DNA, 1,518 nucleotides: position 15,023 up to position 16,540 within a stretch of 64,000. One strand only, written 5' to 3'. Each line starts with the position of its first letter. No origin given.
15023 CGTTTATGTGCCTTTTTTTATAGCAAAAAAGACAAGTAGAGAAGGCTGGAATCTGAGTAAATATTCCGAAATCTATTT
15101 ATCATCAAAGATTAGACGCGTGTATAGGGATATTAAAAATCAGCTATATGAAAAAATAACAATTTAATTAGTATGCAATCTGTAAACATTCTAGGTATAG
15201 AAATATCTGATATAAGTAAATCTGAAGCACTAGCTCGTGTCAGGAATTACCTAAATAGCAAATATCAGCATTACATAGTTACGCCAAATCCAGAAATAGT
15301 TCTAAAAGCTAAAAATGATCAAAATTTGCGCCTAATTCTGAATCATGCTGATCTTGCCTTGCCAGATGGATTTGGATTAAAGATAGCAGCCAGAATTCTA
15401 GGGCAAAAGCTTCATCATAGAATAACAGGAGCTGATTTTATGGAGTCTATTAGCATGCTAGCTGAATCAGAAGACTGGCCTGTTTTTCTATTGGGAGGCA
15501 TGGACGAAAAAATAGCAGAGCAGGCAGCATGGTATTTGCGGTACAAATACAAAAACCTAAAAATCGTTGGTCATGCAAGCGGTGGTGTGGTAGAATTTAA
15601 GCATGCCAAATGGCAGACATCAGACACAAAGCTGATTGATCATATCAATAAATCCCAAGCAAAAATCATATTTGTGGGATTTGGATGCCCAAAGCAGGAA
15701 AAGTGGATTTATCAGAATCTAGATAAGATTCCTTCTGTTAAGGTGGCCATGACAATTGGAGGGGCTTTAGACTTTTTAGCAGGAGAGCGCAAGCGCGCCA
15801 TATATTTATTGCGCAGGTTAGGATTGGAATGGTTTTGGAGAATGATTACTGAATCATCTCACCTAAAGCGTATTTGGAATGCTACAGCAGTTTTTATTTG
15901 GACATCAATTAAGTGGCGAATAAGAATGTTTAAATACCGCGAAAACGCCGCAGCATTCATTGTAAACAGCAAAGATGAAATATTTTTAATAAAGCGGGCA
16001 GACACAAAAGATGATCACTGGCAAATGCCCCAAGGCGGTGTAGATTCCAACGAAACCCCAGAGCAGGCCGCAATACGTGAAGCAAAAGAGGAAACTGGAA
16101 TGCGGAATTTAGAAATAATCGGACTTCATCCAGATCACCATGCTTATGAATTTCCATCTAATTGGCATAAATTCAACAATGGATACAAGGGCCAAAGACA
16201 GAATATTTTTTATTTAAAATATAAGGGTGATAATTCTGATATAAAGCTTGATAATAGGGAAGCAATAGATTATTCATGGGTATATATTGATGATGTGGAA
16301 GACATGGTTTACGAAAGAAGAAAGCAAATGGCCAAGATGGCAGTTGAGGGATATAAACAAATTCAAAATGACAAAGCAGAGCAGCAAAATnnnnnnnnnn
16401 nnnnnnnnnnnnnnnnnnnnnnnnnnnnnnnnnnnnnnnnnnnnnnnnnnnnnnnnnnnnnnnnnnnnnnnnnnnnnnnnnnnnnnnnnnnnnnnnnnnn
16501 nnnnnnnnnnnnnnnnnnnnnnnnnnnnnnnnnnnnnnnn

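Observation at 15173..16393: In-frame fusion of a WecG/TagA-family glycosyltransferase with a Nudix hydrolase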

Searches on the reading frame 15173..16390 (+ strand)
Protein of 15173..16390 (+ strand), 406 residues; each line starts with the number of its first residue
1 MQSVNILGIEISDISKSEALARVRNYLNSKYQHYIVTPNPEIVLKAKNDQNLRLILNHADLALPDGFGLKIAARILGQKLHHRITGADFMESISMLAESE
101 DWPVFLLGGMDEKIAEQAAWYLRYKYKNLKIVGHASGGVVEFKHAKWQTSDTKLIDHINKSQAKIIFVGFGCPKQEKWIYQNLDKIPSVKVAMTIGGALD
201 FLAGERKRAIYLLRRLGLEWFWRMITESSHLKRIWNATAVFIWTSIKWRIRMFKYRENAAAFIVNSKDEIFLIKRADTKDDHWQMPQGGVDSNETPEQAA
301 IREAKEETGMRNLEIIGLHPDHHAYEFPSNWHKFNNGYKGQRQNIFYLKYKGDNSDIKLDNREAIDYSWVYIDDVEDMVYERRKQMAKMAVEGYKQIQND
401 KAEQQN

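Call 3: search_protein_families(library=pfam, proteins=[window:15173-16390:+], max_evalue=0.01)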
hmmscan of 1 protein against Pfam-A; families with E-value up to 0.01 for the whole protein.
window:15173-16390:+ (406 aa): 3 families
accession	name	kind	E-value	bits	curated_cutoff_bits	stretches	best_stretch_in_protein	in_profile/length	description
PF03808.19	Glyco_tran_WecG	-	8.4e-52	175.8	27.4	1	59-234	1-167/168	Glycosyl transferase WecG/TagA/CpsF family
PF00293.34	NUDIX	-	2.9e-22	79.5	21.1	1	255-385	2-130/134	NUDIX domain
PF14815.12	NUDIX_4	-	0.0016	18.7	35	1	260-325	2-65/113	NUDIX domain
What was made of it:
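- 15926..16372 (+): Nudix domain (aa 252-400), RppH/NudH/Ap4A-hydrolase type. Call 3 (PF00293).
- On GT26 (WecB/TagA/CpsF glycosyltransferases; PF03808, TIGR00696): PF03808 scores 175.8 bits against 27.4 (call 3).
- On Nudix superfamily (PF00293): PF00293 scores 79.5 bits against 21.1 (call 3).
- Checked: Pfam (call 3) finds PF03808 Glyco_tran_WecG at aa 59-234 (E 8.4e-52, 175.8 bits against a cut-off of 27.4) and PF00293 NUDIX at aa 255-385 (E 2.9e-22, 79.5 bits against 21.1).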

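Call 4: search_protein_families(library=ncbifam, proteins=[window:15173-16390:+], max_evalue=0.01)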
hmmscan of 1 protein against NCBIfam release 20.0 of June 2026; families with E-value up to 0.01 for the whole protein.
window:15173-16390:+ (406 aa): 24 families
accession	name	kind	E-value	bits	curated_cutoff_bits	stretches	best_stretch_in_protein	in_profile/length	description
NF041710.1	UDPacetylman_taseTarA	equivalog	4.6e-46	157.3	350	1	2-247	7-242/247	N-acetylglucosaminyldiphosphoundecaprenol N-acetyl-beta-D-mannosaminyltransferase TarA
TIGR00696.1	wecG_tagA_cpsF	superfamily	5.7e-36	123.9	69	1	55-235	2-173/178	WecB/TagA/CpsF family glycosyltransferase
NF002980.1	PRK03692.1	equivalog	1.1e-30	106.8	323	1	2-236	2-227/240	lipopolysaccharide N-acetylmannosaminouronosyltransferase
NF001938.0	PRK00714.1-5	equivalog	1.3e-30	106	116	1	251-397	8-169/172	RNA pyrophosphohydrolase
NF041872.1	EPS_EpsA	equivalog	2e-29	102.8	500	1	6-234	20-242/265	exopolysaccharide biosynthesis glycosyltransferase EpsA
NF001936.0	PRK00714.1-3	equivalog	2.8e-29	102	118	1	253-396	4-151/155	RNA pyrophosphohydrolase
NF001935.0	PRK00714.1-2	equivalog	1.4e-21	76.8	259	1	255-397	7-154/183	RNA pyrophosphohydrolase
NF001937.0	PRK00714.1-4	equivalog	3.8e-20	72.1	139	1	255-398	7-156/161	RNA pyrophosphohydrolase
NF001934.0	PRK00714.1-1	equivalog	1.8e-14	53.5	241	1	254-378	6-136/176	RNA pyrophosphohydrolase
NF006961.0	PRK09438.1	equivalog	2e-14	53.3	103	1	257-382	9-136/151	dihydroneopterin triphosphate diphosphatase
NF006530.0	PRK08999.1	equivalog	2.1e-10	40.2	245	1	258-326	8-78/315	Nudix family hydrolase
NF008044.0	PRK10776.1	equivalog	5.1e-10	39.3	148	1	257-319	5-69/130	8-oxo-dGTP diphosphatase MutT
NF041652.1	Nud_hyd_Dein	equivalog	8e-10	39.1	200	1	258-311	15-73/152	Nudix hydrolase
TIGR00586.1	mutt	equivalog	4.2e-09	36.5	97.9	1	257-328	6-77/129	8-oxo-dGTP diphosphatase MutT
NF012016.0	PRK15472.1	equivalog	1e-05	25.3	95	1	266-377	13-124/141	nucleoside triphosphatase NudI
NF011963.0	PRK15434.1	subfamily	0.0024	17.6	146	1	263-373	24-132/159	GDP-mannose mannosyl hydrolase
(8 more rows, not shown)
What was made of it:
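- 15926..16372 (+): Call 4: RppH models NF001938 at 106 bits (cut-off 116) and NF001936 at 102 bits (cut-off 118).
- On GT26 (WecB/TagA/CpsF glycosyltransferases; PF03808, TIGR00696): TIGR00696 scores 123.9 bits against 69 (call 4).
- On TarA/TagA equivalog (UDP-ManNAc : undecaprenyl-PP-GlcNAc ManNAc transferase, NF041710): 157.3 bits against a cut-off of 350 (call 4).
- On RppH/NudH / plant-bacterial Ap4A hydrolase subfamily: These are the best Nudix-type models, but both fall just under the cut-off (call 4).
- On Nucleotide-sugar Nudix hydrolases (GDP-mannose mannosyl hydrolase, NF011963): 17.6 bits against a cut-off of 146 (call 4).
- Closest known: RppH/NudH. Different: It falls just below the NCBIfam RppH equivalog cut-offs (106 against 116 and 102 against 118, call 4).
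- Closest known: GDP-mannose mannosyl hydrolase. Different: The window domain scores 17.6 bits on NF011963, against a cut-off of 146 (call 4).
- The best NCBIfam models are RppH (call 4).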

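Call 5: find_homologous_proteins(query=window:15173-16390:+, max_evalue=0.00001)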
Query window:15173-16390:+ (406 aa): 1917 proteins with E <= 0.00001 among 4679 candidates; the best 120 are listed.
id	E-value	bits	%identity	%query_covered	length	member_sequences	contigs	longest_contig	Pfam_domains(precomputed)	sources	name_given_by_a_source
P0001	1.2e-214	731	100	78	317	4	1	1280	PF03808.20,PF00293.35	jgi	jgi:exopolysaccharide biosynthesis WecB/TagA/CpsF family protein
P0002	4.4e-201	686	70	100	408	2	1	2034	PF03808.20,PF00293.35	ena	-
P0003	1.9e-195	668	70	98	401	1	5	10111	PF03808.20,PF00293.35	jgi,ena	-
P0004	1.4e-191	655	68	98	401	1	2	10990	PF03808.20,PF00293.35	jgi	-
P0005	1.2e-190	652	69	98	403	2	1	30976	PF03808.20,PF00293.35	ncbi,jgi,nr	ncbi:WecB/TagA/CpsF family glycosyltransferase [Patescibacteria group bacterium]|nr:WecB/TagA/CpsF f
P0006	3.4e-189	647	68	98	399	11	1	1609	PF03808.20,PF00293.35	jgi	-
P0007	1.5e-188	645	67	99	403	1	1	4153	PF03808.20,PF00293.35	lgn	-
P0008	2.4e-188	644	69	99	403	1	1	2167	PF03808.20,PF00293.35,PF14815.13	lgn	-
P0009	3.4e-184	630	68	98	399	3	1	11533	PF03808.20,PF00293.35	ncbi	-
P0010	4.5e-183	627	67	97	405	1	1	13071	PF03808.20,PF00293.35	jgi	jgi:N-acetylglucosaminyldiphosphoundecaprenol N-acetyl-beta-D-mannosaminyltransferase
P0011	1.1e-182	626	66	100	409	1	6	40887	PF03808.20,PF00293.35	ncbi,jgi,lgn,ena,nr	ncbi:hypothetical protein BK004_03400 [bacterium CG10_46_32]|nr:MAG: hypothetical protein BK004_0340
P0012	1.2e-182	625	65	99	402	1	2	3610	PF03808.20,PF00293.35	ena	-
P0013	1.7e-181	622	66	98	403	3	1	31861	PF03808.20,PF00293.35,PF14815.13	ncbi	-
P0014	4.0e-181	620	68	97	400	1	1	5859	PF03808.20,PF00293.35,PF14815.13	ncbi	-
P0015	2.5e-180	618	66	98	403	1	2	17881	PF03808.20,PF00293.35,PF14815.13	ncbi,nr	ncbi:MAG: WecB/TagA/CpsF family glycosyltransferase [Parcubacteria group bacterium]|nr:WecB/TagA/Cps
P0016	2.5e-179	614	65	97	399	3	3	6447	PF03808.20,PF00293.35,PF14815.13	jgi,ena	-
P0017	1.8e-176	605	64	99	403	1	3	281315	PF03808.20,PF00293.35,PF14815.13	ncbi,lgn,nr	ncbi:MAG: WecB/TagA/CpsF family glycosyltransferase [Parcubacteria group bacterium]|nr:WecB/TagA/Cps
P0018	9.5e-174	596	62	98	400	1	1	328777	PF03808.20,PF00293.35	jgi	jgi:N-acetylglucosaminyldiphosphoundecaprenol N-acetyl-beta-D-mannosaminyltransferase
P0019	1.2e-173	596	63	98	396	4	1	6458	PF03808.20,PF00293.35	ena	-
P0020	9.2e-171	586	62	99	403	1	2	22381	PF03808.20,PF00293.35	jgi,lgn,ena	-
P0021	2.0e-162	559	61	98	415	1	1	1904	PF03808.20,PF00293.35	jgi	jgi:N-acetylglucosaminyldiphosphoundecaprenol N-acetyl-beta-D-mannosaminyltransferase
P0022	2.0e-162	559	59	99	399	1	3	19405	PF03808.20,PF00293.35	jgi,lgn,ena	-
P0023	4.3e-161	554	61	98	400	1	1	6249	PF03808.20,PF00293.35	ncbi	-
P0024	1.3e-155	536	58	98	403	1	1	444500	PF03808.20,PF00293.35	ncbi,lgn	-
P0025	2.6e-154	532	59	98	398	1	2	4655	PF03808.20,PF00293.35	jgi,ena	-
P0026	7.3e-153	527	57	99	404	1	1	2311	PF03808.20,PF00293.35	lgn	-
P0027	2.4e-151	522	63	85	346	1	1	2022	PF03808.20,PF00293.35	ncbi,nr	ncbi:MAG: WecB/TagA/CpsF family glycosyltransferase, partial [Patescibacteria group bacterium]|nr:We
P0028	7.7e-151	521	56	98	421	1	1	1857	PF03808.20,PF00293.35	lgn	-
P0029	8.1e-150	517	56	98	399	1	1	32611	PF03808.20,PF00293.35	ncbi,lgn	-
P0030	1.8e-146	506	56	98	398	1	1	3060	PF03808.20,PF00293.35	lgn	-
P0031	1.7e-137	477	53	99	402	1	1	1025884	PF03808.20,PF00293.35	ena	-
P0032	5.4e-135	468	51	99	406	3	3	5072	PF03808.20,PF00293.35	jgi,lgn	-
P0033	7.1e-134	465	53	98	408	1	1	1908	PF03808.20,PF00293.35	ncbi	-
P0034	2.3e-133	463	53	98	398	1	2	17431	PF03808.20,PF00293.35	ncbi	-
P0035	1.5e-132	460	52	99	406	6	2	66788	PF03808.20,PF00293.35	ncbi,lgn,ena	ncbi:MAG: WecB/TagA/CpsF family glycosyltransferase [Patescibacteria group bacterium]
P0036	2.3e-132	460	76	64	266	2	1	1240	PF03808.20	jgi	-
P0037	5.4e-132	459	54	97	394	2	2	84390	PF03808.20,PF00293.35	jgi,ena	-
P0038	1.2e-131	457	50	98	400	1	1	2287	PF03808.20,PF00293.35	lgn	-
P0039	3.9e-129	449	51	98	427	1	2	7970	PF03808.20,PF00293.35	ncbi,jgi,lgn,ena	-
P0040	2.2e-122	427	50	98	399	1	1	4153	PF03808.20,PF00293.35,PF14815.13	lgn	-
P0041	4.9e-122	426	50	97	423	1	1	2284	PF03808.20,PF00293.35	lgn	-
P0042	7.8e-120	419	47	99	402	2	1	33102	PF03808.20,PF00293.35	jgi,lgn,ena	-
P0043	5.2e-119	416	48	97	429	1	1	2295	PF03808.20,PF00293.35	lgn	-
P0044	4.5e-118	413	48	96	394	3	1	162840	PF03808.20,PF00293.35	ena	-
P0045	4.3e-117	409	48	97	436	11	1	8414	PF03808.20,PF00293.35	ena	-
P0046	1.5e-97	345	44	98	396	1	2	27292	PF03808.20,PF00293.35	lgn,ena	-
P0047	1.2e-94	336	43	97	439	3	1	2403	PF03808.20,PF00293.35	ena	-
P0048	1.2e-94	336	41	96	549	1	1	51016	PF03808.20,PF00293.35,PF18924.5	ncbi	-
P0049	4.6e-93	330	42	96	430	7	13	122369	PF03808.20,PF00293.35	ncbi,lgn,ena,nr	ncbi:MAG: Glycosyl transferase, WecB/TagA/CpsF family [Parcubacteria group bacterium GW2011_GWC2_44_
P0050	5.5e-92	327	40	96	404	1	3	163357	PF03808.20,PF00293.35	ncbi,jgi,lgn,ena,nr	ncbi:MAG TPA: WecB/TagA/CpsF family glycosyltransferase [bacterium]|nr:WecB/TagA/CpsF family glycosy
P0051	2.2e-91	325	42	98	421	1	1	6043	PF03808.20,PF00293.35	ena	-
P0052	1.2e-90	322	39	96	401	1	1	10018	PF03808.20,PF00293.35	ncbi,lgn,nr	ncbi:MAG: WecB/TagA/CpsF family glycosyltransferase [Patescibacteria group bacterium]|nr:WecB/TagA/C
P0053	1.3e-90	322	41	95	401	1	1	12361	PF03808.20,PF00293.35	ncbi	-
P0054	3.2e-90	321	42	96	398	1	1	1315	PF03808.20,PF00293.35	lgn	-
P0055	7.3e-90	320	41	98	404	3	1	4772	PF03808.20,PF00293.35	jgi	-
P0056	1.5e-89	319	42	98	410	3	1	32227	PF03808.20,PF00293.35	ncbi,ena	-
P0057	1.8e-89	319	42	95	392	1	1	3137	PF03808.20,PF00293.35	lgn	-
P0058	5.3e-89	317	42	99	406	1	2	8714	PF03808.20,PF00293.35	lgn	-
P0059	8.1e-89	316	40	96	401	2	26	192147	PF03808.20,PF00293.35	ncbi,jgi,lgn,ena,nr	ncbi:MAG TPA: WecB/TagA/CpsF family glycosyltransferase [bacterium]|jgi:N-acetylglucosaminyldiphosph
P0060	5.7e-88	314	40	97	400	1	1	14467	PF03808.20,PF00293.35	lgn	-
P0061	7.3e-88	313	41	97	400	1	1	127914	PF03808.20,PF00293.35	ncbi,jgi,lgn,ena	ncbi:MAG: WecB/TagA/CpsF family glycosyltransferase [Patescibacteria group bacterium]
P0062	1.0e-87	313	41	98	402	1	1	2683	PF03808.20,PF00293.35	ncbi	-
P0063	2.3e-87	312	40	98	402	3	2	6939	PF03808.20,PF00293.35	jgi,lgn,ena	-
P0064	7.6e-87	310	39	97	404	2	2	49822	PF03808.20,PF00293.35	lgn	-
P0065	1.5e-86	309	39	95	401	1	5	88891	PF03808.20,PF00293.35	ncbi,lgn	-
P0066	2.3e-86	308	39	95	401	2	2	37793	PF03808.20,PF00293.35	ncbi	-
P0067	9.7e-86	306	39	97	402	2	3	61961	PF03808.20,PF00293.35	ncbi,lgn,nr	ncbi:MAG: WecB/TagA/CpsF family glycosyltransferase [Patescibacteria group bacterium]|nr:WecB/TagA/C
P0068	9.8e-86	306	40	97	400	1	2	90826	PF03808.20,PF00293.35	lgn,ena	-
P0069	3.1e-85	305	41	97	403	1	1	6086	PF03808.20,PF00293.35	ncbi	-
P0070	4.1e-85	304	40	97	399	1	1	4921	PF03808.20,PF00293.35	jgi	-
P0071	5.8e-85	304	39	95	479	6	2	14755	PF03808.20,PF00293.35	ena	-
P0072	1.0e-84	303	41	94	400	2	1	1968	PF03808.20,PF00293.35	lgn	-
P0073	1.6e-84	302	39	97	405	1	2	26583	PF03808.20,PF00293.35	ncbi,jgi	jgi:N-acetylglucosaminyldiphosphoundecaprenol N-acetyl-beta-D-mannosaminyltransferase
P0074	1.7e-84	302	39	97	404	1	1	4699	PF03808.20,PF00293.35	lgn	-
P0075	3.3e-84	301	40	97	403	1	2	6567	PF03808.20,PF00293.35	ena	-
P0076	6.3e-84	300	40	98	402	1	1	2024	PF03808.20,PF00293.35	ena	-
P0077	4.2e-83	298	39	95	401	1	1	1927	PF03808.20,PF00293.35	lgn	-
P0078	2.2e-82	295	38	99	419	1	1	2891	PF03808.20,PF00293.35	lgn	-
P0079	8.8e-81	290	39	97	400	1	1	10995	PF03808.20,PF00293.35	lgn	-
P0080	1.3e-80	289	39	95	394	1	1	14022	PF03808.20,PF00293.35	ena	-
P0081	2.3e-80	289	41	98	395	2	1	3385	PF03808.20,PF00293.35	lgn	-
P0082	3.2e-80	288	39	98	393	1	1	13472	PF03808.20,PF00293.35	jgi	-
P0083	3.7e-80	288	38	99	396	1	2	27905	PF03808.20,PF00293.35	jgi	-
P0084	4.9e-80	287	40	98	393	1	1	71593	PF03808.20,PF00293.35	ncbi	-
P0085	5.8e-80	287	39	94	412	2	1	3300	PF03808.20,PF00293.35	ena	-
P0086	4.0e-79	284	41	94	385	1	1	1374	PF03808.20,PF00293.35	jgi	jgi:N-acetylglucosaminyldiphosphoundecaprenol N-acetyl-beta-D-mannosaminyltransferase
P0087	1.1e-78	283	40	97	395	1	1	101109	PF03808.20,PF00293.35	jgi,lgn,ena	-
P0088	3.6e-78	281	38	95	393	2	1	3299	PF03808.20,PF00293.35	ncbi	-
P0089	6.9e-78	280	40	97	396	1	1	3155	PF03808.20,PF00293.35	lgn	-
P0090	3.0e-77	278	40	97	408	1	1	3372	PF03808.20,PF00293.35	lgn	-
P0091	3.4e-77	278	38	96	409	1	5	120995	PF03808.20,PF00293.35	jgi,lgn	-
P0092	6.3e-77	277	39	97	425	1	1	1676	PF03808.20,PF00293.35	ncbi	-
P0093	3.0e-76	275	39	95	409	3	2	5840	PF03808.20,PF00293.35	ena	-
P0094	4.5e-76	274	38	93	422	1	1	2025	PF03808.20,PF00293.35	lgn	-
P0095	4.5e-76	274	39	93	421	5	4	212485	PF03808.20,PF00293.35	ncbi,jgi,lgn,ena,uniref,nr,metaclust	ncbi:MAG TPA: hypothetical protein DEB73_02935 [Candidatus Magasanikbacteria bacterium]|uniref:N-ace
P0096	4.6e-76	274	40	95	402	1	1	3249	PF03808.20,PF00293.35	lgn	-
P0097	4.6e-76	274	39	98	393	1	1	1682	PF03808.20,PF00293.35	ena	-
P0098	8.5e-76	273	38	98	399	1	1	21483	PF03808.20,PF00293.35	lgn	-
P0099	1.8e-75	272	38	98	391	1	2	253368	PF03808.20,PF00293.35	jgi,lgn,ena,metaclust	metaclust:\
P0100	3.1e-75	272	39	97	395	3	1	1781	PF03808.20,PF00293.35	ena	-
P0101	4.4e-75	271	37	97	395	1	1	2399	PF03808.20,PF00293.35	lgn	-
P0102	4.8e-75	271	37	97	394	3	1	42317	PF03808.20,PF00293.35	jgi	-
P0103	8.9e-75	270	38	99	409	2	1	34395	PF03808.20,PF00293.35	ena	-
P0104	1.1e-74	270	38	96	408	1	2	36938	PF03808.20,PF00293.35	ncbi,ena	-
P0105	1.2e-74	270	39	97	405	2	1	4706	PF03808.20,PF00293.35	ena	-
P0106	3.2e-74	268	38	97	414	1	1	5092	PF03808.20,PF00293.35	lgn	-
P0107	3.2e-74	268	38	97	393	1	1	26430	PF03808.20,PF00293.35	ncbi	-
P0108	3.9e-74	268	38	99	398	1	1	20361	PF03808.20,PF00293.35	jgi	-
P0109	6.4e-74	267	38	94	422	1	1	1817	PF03808.20,PF00293.35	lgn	-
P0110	8.2e-74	267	38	97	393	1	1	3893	PF03808.20,PF00293.35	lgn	-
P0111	3.0e-73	265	38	97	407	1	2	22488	PF03808.20,PF00293.35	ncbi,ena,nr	ncbi:WecB/TagA/CpsF family glycosyltransferase [Candidatus Parcubacteria bacterium]|nr:WecB/TagA/Cps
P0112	5.1e-73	264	38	97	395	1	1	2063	PF03808.20,PF00293.35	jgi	jgi:N-acetylglucosaminyldiphosphoundecaprenol N-acetyl-beta-D-mannosaminyltransferase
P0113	8.1e-73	264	37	98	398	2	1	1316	PF03808.20,PF00293.35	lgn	-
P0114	1.2e-72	263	41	94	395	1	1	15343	PF03808.20,PF00293.35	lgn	-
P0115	1.5e-72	263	37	98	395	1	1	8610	PF03808.20,PF00293.35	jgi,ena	-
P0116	1.5e-72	263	38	97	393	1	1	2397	PF03808.20,PF00293.35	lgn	-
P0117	1.8e-72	263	38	98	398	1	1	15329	PF03808.20,PF00293.35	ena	-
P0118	2.0e-72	262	38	98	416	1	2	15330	PF03808.20,PF00293.35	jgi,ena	-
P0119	2.7e-72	262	38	95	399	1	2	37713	PF03808.20,PF00293.35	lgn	-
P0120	2.7e-72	262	38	94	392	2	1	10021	PF03808.20,PF00293.35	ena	-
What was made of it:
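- More than 120 full-length homologues carry both Pfam domains (call 5). A 100%-identical partial copy exists on a separate JGI contig (P0001, call 5).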

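Call 16: find_encoding_contigs(protein=P0031, flank=8000, max_places=2)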
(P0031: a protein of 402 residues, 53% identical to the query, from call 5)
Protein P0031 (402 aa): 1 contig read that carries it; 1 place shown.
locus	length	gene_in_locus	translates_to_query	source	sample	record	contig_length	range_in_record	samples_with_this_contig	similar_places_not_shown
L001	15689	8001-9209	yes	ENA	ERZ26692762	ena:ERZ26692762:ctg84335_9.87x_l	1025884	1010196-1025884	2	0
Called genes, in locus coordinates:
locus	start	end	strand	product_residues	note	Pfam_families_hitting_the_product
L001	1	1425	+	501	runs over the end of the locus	PF13632:Glyco_trans_2_3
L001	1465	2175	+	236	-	-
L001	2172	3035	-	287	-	PF00551:Formyl_trans_N, PF02911:Formyl_trans_C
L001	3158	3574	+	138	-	-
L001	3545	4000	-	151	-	PF01327:Pep_deformylase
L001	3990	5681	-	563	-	PF17764:PriA_3primeBD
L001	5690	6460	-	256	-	PF02900:LigB, PF01875:Memo (weak)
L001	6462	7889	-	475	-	-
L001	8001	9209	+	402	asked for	PF03808:Glyco_tran_WecG, PF00293:NUDIX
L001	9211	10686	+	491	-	PF00749:tRNA-synt_1c, PF19269:Anticodon_2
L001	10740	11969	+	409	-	PF01551:Peptidase_M23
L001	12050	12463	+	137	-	-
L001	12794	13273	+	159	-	PF18896:SLT_3 (faint)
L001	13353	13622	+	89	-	-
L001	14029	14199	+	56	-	-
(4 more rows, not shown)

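Call 17: find_encoding_contigs(protein=P0059, flank=8000, max_places=2)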
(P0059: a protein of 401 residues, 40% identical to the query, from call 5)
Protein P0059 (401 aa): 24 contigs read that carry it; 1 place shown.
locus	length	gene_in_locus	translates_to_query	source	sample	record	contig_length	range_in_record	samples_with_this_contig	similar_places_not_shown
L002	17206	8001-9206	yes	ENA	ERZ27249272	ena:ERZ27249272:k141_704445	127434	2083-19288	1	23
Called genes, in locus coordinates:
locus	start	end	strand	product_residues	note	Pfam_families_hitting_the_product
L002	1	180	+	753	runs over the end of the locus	?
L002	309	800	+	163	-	PF03073:TspO_MBR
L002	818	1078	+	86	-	PF14242:DUF4342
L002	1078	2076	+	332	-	PF01979:Amidohydro_1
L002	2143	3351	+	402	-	PF05496:RuvB_N, PF01078:Mg_chelatase (faint), PF00004:AAA, PF07728:AAA_5 (weak), PF13173:AAA_14 (faint), PF16193:AAA_assoc_2, PF12002:MgsA_C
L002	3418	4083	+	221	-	-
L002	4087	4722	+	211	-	PF06821:Ser_hydrolase (weak), PF00561:Abhydrolase_1 (faint)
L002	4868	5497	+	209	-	PF00929:RNase_T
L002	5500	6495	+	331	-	PF04055:Radical_SAM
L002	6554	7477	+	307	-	PF01134:GIDA (faint), PF03486:HI0933_like (faint), PF07992:Pyr_redox_2, PF13738:Pyr_redox_3, PF00070:Pyr_redox (weak)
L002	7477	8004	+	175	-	PF02834:LigT_PEase (weak), PF13563:2_5_RNA_ligase2 (weak)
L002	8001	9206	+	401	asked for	PF03808:Glyco_tran_WecG, PF00293:NUDIX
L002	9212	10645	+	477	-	PF00749:tRNA-synt_1c, PF19269:Anticodon_2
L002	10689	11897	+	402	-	PF01551:Peptidase_M23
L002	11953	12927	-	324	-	PF02899:Phage_int_SAM_1, PF13102:Phage_int_SAM_5 (weak), PF13495:Phage_int_SAM_4 (weak), PF00589:Phage_integrase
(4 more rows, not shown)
